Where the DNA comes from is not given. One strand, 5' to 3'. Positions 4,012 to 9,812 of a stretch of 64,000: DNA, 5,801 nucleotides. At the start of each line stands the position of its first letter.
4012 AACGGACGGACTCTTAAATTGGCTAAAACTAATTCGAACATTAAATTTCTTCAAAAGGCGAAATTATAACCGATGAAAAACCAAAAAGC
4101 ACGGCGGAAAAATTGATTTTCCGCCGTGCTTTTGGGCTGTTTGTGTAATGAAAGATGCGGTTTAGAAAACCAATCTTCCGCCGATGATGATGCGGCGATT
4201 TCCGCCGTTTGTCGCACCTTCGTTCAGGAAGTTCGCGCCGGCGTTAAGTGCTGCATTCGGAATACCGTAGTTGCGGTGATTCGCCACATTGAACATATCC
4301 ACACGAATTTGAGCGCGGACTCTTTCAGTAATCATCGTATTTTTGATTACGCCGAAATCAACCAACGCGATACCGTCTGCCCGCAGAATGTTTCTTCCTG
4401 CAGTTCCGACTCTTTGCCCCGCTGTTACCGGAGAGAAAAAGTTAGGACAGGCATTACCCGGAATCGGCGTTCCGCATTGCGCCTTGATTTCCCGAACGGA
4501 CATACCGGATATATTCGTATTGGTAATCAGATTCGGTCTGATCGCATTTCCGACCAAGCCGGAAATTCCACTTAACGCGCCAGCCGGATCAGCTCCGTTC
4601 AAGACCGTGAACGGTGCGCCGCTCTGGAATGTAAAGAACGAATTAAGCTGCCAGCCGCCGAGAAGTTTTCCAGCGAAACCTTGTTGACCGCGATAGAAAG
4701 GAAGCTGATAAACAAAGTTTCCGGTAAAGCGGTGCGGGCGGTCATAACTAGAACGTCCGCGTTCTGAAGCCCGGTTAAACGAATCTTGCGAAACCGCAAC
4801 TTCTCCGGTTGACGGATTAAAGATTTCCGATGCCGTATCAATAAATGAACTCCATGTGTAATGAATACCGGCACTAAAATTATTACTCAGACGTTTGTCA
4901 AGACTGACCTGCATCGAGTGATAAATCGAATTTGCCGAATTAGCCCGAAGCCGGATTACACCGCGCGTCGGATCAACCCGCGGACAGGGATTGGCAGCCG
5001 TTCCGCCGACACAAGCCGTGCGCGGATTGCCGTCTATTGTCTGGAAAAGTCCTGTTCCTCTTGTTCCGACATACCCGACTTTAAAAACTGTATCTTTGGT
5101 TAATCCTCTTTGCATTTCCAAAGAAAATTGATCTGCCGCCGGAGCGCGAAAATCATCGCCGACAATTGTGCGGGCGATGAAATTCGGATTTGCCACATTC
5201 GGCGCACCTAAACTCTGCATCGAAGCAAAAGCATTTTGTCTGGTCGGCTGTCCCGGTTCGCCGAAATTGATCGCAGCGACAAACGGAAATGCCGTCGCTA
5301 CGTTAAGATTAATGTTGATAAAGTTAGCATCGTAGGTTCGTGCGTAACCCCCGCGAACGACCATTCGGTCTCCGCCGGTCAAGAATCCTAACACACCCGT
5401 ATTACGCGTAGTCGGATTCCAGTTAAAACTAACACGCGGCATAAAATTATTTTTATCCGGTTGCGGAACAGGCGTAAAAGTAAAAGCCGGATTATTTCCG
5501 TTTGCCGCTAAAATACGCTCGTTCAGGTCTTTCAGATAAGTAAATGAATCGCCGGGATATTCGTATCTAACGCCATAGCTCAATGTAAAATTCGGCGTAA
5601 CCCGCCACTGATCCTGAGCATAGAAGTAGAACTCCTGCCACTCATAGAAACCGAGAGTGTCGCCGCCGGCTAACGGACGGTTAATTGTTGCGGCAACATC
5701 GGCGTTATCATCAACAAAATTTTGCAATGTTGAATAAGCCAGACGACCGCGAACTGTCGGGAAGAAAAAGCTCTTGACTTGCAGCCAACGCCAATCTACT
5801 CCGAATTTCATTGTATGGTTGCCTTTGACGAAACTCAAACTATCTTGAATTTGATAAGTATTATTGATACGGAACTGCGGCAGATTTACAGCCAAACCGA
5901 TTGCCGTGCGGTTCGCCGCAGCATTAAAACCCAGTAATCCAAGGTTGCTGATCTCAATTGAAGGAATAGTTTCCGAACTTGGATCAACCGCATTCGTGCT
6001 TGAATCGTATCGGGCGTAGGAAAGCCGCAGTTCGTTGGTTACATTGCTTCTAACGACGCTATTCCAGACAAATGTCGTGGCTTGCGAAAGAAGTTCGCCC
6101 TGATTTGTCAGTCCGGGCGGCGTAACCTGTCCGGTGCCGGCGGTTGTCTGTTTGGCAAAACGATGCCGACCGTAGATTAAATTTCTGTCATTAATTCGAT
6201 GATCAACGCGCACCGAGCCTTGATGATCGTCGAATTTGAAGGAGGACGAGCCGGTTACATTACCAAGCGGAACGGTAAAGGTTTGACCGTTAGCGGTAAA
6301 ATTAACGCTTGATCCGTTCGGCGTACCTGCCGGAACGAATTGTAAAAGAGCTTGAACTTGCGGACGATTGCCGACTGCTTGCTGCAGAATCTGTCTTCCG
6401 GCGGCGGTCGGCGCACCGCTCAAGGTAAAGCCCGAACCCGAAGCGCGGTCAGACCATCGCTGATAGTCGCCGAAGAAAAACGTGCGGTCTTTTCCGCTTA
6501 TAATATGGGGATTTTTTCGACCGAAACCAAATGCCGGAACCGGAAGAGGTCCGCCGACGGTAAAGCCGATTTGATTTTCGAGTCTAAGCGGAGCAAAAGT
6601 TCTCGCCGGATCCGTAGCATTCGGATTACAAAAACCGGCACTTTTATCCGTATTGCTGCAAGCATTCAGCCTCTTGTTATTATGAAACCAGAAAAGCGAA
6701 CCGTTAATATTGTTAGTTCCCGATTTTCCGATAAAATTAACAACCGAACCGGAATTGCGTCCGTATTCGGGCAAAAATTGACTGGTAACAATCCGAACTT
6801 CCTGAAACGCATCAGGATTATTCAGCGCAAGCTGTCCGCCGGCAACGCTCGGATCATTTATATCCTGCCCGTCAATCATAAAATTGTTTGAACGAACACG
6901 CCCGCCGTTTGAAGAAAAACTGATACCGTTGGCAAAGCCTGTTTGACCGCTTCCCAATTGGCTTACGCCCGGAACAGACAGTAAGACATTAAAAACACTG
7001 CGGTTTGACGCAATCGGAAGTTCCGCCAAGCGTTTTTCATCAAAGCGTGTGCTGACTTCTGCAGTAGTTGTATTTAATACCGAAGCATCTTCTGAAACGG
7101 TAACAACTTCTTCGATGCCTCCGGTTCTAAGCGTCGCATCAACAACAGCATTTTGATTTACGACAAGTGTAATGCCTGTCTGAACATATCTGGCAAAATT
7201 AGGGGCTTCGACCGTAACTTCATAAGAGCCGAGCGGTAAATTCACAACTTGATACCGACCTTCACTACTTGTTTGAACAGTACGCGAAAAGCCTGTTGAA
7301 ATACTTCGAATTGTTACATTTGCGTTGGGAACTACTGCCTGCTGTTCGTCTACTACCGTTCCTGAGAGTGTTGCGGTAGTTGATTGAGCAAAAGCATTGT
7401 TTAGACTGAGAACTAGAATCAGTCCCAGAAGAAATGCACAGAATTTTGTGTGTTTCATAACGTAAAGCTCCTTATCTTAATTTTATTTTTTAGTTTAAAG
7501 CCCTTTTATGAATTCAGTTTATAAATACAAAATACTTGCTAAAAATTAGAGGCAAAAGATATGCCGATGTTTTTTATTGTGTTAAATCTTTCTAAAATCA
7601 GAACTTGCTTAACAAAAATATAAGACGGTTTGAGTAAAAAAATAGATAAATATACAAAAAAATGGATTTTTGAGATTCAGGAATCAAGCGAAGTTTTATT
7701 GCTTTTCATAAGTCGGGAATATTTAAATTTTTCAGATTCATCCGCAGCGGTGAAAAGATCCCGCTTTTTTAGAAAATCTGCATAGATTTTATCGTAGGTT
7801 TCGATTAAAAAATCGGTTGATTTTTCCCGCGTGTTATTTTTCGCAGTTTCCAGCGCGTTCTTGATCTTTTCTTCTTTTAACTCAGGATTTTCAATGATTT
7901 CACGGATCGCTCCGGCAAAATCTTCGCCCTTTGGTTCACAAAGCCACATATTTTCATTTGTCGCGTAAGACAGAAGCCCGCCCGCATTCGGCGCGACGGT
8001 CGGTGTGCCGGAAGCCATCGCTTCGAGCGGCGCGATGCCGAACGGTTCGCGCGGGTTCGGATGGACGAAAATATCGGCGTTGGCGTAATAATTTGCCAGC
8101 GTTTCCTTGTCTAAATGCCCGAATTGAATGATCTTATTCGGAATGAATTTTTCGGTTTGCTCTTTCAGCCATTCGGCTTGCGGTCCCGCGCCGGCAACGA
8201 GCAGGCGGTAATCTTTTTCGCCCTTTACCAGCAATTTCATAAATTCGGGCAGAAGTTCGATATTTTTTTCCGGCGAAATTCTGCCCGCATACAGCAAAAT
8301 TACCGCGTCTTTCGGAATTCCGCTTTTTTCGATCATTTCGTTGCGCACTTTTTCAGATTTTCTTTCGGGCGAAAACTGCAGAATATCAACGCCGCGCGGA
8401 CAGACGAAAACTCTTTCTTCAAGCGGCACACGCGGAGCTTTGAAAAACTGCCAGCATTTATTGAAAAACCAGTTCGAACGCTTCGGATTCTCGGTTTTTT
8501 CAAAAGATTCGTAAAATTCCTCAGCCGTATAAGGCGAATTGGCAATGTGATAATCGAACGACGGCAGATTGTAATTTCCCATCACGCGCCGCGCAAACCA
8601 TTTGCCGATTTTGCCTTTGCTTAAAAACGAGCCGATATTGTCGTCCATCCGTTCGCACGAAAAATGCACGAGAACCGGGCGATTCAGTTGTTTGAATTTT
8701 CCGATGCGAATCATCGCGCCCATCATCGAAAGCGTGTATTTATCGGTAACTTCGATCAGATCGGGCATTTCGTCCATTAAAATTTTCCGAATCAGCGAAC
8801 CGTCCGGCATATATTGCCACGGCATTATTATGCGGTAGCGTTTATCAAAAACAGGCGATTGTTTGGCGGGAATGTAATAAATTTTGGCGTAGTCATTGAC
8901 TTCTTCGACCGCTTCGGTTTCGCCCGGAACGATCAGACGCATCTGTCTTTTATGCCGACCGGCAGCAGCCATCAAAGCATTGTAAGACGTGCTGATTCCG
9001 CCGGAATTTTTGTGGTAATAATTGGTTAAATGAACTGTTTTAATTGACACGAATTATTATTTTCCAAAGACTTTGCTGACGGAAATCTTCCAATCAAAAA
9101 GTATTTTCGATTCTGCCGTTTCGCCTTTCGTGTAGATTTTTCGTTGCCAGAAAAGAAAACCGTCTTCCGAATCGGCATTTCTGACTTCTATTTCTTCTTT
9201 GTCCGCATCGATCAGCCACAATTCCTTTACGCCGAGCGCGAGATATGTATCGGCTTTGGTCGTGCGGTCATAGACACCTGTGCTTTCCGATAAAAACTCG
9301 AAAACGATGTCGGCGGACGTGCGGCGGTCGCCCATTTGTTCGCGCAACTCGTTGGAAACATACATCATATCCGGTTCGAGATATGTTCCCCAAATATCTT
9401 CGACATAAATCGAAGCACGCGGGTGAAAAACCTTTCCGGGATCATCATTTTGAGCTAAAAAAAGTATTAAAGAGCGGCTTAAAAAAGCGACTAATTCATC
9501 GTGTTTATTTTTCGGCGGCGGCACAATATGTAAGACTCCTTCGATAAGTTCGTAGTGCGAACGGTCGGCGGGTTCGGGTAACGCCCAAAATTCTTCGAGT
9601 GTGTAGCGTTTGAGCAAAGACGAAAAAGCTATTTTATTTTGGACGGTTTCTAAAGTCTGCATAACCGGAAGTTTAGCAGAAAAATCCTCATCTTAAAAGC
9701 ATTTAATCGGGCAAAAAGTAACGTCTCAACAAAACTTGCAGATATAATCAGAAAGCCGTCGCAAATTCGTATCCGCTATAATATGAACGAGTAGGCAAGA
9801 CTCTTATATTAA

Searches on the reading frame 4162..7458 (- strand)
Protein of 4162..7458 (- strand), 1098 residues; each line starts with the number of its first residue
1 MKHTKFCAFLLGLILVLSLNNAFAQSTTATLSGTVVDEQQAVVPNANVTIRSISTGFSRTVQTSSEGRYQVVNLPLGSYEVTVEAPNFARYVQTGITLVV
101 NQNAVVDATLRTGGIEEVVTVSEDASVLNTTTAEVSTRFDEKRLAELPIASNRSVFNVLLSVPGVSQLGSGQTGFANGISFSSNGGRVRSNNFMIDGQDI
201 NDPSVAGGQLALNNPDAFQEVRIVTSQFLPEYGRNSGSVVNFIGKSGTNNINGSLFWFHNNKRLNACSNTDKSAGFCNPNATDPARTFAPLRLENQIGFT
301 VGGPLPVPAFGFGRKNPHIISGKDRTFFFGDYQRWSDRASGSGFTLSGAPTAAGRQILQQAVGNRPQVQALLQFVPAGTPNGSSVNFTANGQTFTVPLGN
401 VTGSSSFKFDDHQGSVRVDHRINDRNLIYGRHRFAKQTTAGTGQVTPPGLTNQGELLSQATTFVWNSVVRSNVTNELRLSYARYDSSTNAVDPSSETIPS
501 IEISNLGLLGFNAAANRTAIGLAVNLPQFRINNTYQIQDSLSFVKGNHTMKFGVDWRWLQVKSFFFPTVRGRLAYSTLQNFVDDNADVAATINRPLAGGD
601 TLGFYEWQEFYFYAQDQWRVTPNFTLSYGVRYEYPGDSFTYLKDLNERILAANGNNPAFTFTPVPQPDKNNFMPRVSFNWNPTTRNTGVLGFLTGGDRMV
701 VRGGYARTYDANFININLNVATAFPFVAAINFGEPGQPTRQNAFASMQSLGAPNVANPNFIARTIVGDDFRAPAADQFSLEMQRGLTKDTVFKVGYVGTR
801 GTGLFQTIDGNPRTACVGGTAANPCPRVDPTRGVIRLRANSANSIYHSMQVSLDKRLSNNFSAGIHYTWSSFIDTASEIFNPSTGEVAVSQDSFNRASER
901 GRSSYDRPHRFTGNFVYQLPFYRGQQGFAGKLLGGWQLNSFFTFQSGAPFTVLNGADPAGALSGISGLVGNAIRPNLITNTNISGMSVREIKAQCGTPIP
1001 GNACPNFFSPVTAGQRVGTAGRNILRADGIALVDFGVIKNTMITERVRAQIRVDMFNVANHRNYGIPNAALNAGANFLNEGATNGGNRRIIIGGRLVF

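Call 65: search_protein_families(library=pfam, max_evalue=0.00001, proteins=[window:4162-7458:-])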
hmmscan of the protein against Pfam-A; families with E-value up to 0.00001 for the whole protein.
window:4162-7458:- (1098 aa): 2 families
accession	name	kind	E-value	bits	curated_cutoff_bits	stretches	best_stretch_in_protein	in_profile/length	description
PF25183.1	OMP_b-brl_4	-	5.5e-143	478.7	30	1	245-1089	3-836/838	Outer membrane beta barrel domain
PF13620.12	CarboxypepD_reg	-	1.5e-20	73.8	32.3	1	30-111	1-82/82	Carboxypeptidase regulatory-like domain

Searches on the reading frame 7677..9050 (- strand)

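Call 65: search_protein_families(library=pfam, max_evalue=0.00001, proteins=[window:7677-9050:-])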
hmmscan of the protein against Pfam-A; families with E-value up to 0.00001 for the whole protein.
window:7677-9050:- (457 aa): 4 families
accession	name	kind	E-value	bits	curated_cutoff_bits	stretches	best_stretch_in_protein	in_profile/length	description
PF00534.26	Glycos_transf_1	-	2.8e-37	128.3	26.4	1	236-399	2-169/172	Glycosyl transferases group 1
PF13692.12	Glyco_trans_1_4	-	1.8e-26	93.5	27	1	251-388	3-142/142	Glycosyl transferases group 1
PF20706.3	GT4-conflict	-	6.7e-12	45.5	26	1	220-366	171-323/385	Family 4 Glycosyltransferase in conflict systems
PF13524.12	Glyco_trans_1_2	-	3.3e-07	30.8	25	1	276-404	10-130/144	Glycosyl transferase-like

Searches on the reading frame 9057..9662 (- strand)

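Call 65: search_protein_families(library=pfam, max_evalue=0.00001, proteins=[window:9057-9662:-])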
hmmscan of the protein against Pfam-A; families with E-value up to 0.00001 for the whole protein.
window:9057-9662:- (201 aa): 1 family
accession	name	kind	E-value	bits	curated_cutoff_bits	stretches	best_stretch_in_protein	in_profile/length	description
PF05685.18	Uma2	-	4.7e-27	95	27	1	22-195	1-171/172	Putative restriction endonuclease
